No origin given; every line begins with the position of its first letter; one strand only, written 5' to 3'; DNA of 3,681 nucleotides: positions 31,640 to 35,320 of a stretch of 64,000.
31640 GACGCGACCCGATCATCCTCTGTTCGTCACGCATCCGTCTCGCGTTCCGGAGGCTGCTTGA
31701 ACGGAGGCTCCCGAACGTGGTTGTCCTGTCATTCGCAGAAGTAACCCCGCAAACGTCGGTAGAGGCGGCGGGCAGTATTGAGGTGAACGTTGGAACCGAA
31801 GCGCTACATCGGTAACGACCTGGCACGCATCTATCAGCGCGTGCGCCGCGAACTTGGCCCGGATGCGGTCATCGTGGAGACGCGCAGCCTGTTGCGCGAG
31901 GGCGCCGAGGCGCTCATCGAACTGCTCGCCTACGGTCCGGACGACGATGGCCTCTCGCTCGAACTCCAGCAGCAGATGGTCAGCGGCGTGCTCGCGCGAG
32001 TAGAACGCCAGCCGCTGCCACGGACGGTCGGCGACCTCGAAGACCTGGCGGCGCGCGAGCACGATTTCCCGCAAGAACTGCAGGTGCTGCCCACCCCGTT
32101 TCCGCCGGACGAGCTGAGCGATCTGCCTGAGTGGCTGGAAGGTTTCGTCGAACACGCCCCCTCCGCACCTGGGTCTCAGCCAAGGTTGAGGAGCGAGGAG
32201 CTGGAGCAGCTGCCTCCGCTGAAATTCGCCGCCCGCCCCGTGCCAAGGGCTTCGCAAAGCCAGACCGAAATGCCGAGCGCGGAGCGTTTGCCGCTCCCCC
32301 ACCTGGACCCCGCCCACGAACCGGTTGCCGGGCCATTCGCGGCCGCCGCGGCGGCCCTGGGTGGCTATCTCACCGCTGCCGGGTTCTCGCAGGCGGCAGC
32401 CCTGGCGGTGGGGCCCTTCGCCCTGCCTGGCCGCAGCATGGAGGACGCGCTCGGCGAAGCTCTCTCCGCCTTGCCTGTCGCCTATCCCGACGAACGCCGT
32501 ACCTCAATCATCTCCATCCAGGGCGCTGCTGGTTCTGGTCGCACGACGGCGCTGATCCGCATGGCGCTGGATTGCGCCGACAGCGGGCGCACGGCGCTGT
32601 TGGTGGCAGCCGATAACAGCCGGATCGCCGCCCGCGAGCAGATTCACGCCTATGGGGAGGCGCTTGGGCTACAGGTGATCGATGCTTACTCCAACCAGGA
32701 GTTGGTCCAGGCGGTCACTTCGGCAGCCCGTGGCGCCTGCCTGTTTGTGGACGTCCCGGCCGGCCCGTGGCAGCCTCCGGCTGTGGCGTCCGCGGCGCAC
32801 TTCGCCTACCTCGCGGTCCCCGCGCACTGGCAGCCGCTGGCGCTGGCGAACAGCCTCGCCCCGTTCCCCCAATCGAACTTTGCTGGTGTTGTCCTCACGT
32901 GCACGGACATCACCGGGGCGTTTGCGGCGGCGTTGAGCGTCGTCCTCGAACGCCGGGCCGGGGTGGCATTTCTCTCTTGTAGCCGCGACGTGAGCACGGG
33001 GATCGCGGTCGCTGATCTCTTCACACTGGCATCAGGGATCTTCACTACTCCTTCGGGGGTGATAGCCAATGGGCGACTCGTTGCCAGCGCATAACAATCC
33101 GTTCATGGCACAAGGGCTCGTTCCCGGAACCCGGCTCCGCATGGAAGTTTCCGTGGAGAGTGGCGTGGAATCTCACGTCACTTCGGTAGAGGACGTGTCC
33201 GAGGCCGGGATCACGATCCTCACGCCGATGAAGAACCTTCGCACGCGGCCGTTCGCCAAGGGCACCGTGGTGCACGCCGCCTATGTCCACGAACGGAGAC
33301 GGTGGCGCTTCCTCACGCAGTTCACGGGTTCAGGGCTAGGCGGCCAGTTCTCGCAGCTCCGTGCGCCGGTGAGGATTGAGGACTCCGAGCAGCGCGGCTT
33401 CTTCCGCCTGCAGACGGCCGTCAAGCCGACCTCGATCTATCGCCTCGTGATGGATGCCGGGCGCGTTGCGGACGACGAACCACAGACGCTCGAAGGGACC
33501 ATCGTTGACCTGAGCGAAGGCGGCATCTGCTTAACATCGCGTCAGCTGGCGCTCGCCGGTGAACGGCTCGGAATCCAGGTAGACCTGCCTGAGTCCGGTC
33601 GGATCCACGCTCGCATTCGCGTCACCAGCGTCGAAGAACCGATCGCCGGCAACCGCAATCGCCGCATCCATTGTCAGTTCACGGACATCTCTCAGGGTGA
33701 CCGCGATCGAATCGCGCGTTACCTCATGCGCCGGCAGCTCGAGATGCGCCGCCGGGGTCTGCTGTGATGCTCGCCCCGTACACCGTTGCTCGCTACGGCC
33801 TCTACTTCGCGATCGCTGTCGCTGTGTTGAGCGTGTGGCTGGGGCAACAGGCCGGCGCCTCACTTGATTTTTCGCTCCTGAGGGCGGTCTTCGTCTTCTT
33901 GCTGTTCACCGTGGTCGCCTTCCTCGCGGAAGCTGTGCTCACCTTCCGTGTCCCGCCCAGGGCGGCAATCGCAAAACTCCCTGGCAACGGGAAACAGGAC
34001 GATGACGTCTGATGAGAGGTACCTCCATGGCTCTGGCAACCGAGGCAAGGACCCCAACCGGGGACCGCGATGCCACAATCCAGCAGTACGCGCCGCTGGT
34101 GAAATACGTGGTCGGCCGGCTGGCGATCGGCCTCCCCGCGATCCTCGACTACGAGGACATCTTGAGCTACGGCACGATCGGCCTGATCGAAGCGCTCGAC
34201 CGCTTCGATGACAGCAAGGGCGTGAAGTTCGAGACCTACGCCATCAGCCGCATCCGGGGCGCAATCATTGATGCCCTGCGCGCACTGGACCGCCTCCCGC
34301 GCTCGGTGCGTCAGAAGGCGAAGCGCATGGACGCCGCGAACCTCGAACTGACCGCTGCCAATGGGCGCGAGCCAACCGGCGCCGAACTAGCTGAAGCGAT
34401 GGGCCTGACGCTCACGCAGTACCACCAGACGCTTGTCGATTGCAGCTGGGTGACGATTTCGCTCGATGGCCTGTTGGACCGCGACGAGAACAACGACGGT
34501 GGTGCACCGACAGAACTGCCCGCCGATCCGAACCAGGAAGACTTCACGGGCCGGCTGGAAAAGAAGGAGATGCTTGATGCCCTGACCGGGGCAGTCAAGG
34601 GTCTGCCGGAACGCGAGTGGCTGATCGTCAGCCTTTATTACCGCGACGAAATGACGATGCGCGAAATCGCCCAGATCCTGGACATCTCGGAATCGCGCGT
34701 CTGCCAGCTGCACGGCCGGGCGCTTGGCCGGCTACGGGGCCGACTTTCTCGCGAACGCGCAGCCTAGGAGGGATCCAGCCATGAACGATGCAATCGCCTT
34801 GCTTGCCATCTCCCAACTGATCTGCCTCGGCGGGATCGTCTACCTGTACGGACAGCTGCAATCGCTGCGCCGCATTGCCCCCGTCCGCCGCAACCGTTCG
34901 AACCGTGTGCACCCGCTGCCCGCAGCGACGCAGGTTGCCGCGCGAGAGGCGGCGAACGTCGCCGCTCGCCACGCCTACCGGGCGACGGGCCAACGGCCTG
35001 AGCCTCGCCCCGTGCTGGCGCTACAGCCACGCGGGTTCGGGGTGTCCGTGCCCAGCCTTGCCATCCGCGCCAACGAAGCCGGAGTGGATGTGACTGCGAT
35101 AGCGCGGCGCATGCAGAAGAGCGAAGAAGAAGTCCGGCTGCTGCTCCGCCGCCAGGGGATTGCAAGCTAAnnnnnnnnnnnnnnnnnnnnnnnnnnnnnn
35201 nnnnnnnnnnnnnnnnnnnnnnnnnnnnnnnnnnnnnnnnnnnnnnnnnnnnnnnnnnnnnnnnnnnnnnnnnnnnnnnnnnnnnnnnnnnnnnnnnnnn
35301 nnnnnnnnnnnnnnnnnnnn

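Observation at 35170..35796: Sortase-type LPXTG cell-wall-anchored protein embedded in, and translationally coupled within, the flagellar operon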

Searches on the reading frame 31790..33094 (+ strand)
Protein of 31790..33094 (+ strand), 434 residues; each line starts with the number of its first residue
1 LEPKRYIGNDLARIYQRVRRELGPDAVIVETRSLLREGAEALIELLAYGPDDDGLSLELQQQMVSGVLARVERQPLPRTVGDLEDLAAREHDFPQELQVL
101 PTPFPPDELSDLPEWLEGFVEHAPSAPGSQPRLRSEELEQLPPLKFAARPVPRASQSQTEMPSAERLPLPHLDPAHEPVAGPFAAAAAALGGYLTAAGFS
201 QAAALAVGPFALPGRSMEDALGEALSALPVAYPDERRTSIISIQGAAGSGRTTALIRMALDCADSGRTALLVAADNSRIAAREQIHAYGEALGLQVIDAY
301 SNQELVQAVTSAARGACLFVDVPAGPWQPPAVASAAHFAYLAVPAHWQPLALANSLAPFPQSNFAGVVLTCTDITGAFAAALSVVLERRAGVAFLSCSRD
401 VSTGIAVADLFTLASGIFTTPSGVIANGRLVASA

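Call 3: search_protein_families(library=pfam, proteins=[window:31790-33094:+], max_evalue=0.1)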
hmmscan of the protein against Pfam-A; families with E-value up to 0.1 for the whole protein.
window:31790-33094:+ (434 aa): 4 families
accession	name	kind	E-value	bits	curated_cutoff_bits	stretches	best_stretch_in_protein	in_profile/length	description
PF00448.28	SRP54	-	1.3e-13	51.4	22.7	1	240-312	3-75/196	SRP54-type protein, GTPase domain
PF25199.1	nSTAND_NTPase5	-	2.5e-08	34.3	34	1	215-287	22-92/145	Novel STAND NTPase 5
PF13401.12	AAA_22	-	0.039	14.7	27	0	237-314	4-80/130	AAA domain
PF24404.1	nSTAND_NTPase7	-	0.058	12.8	27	1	237-283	11-57/399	Novel STAND NTPase 7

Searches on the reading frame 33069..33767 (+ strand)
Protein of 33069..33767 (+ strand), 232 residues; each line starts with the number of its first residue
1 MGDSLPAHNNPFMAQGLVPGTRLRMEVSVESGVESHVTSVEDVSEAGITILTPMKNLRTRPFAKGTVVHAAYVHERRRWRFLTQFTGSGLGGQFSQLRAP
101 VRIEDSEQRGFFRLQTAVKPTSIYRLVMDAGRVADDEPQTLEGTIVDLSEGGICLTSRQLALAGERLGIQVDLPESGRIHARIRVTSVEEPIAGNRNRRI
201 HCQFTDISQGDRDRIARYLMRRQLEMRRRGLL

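Call 3: search_protein_families(library=pfam, proteins=[window:33069-33767:+], max_evalue=0.1)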
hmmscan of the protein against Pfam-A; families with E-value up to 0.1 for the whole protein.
window:33069-33767:+ (232 aa): 2 families
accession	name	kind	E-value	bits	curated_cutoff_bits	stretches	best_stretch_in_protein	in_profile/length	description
PF07238.19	PilZ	-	5.4e-16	59.2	22.5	1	132-220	22-101/102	PilZ domain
PF12945.12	PilZNR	-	1.9e-07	31.6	23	1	19-87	2-71/85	Flagellar protein YcgR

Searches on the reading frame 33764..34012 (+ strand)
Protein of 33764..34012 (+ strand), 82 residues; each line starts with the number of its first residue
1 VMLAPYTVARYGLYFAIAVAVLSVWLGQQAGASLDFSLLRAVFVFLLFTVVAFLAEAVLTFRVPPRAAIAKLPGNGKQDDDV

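Call 3: search_protein_families(library=pfam, proteins=[window:33764-34012:+], max_evalue=0.1)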
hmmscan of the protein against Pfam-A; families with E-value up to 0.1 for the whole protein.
window:33764-34012:+ (82 aa): 0 families

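Call 4: search_protein_families(library=ncbifam, proteins=[window:33764-34012:+], max_evalue=1)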
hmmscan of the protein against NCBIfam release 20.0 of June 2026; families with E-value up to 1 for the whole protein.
window:33764-34012:+ (82 aa): 0 families

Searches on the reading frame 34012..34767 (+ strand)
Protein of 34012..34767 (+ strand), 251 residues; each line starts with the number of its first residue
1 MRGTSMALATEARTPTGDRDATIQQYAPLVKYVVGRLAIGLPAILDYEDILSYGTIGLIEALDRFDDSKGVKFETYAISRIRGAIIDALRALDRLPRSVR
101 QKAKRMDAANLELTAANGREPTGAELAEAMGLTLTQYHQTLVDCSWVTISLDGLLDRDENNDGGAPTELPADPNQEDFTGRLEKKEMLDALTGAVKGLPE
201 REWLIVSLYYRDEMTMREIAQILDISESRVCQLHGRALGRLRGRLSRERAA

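Call 3: search_protein_families(library=pfam, proteins=[window:34012-34767:+], max_evalue=0.1)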
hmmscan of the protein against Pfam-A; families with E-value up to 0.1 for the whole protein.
window:34012-34767:+ (251 aa): 10 families
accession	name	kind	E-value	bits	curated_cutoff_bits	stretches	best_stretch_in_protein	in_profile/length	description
PF04542.20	Sigma70_r2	-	2.3e-17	62.9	24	1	23-94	2-70/71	Sigma-70 region 2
PF04545.22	Sigma70_r4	-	3.2e-16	59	24.1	1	195-242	2-49/50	Sigma-70, region 4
PF08281.18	Sigma70_r4_2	-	1.8e-08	34.3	25.7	1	189-241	2-54/54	Sigma-70, region 4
PF04539.22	Sigma70_r3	-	2e-08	34.7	25.3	1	107-162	7-61/78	Sigma-70 region 3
PF13384.12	HTH_23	-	0.00021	21.4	24.6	1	201-235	5-39/50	Homeodomain-like domain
PF12802.13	MarR_2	-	0.0005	20.6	27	0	197-233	2-40/61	MarR family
PF21476.4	PF0610-like_N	-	0.0033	18.1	33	1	208-230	10-31/50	PF0610-like, N-terminal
PF13412.12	HTH_24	-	0.013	15.5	21.9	0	213-230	17-34/48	Winged helix-turn-helix DNA-binding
PF04967.18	HTH_10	-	0.027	14.7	23.1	0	214-231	24-41/53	HTH DNA binding domain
PF04297.20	UPF0122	-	0.053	14.2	22.7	1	200-232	20-52/101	Putative helix-turn-helix protein, YlxM / p13 like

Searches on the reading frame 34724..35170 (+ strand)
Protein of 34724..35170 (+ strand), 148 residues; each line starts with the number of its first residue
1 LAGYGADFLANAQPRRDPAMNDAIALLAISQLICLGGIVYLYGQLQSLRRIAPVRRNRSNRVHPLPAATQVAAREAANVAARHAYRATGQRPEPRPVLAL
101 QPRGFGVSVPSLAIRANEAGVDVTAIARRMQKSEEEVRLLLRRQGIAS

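Call 3: search_protein_families(library=pfam, proteins=[window:34724-35170:+], max_evalue=0.1)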
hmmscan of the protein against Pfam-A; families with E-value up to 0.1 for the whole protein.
window:34724-35170:+ (148 aa): 0 families

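Call 4: search_protein_families(library=ncbifam, proteins=[window:34724-35170:+], max_evalue=1)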
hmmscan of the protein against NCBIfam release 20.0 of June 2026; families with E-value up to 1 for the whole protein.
window:34724-35170:+ (148 aa): 0 families

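Call 95: search_protein_families(library=pfam, proteins=[window:34778-35170:+], max_evalue=0.01)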
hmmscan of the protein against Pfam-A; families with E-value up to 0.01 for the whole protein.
window:34778-35170:+ (130 aa): 0 families
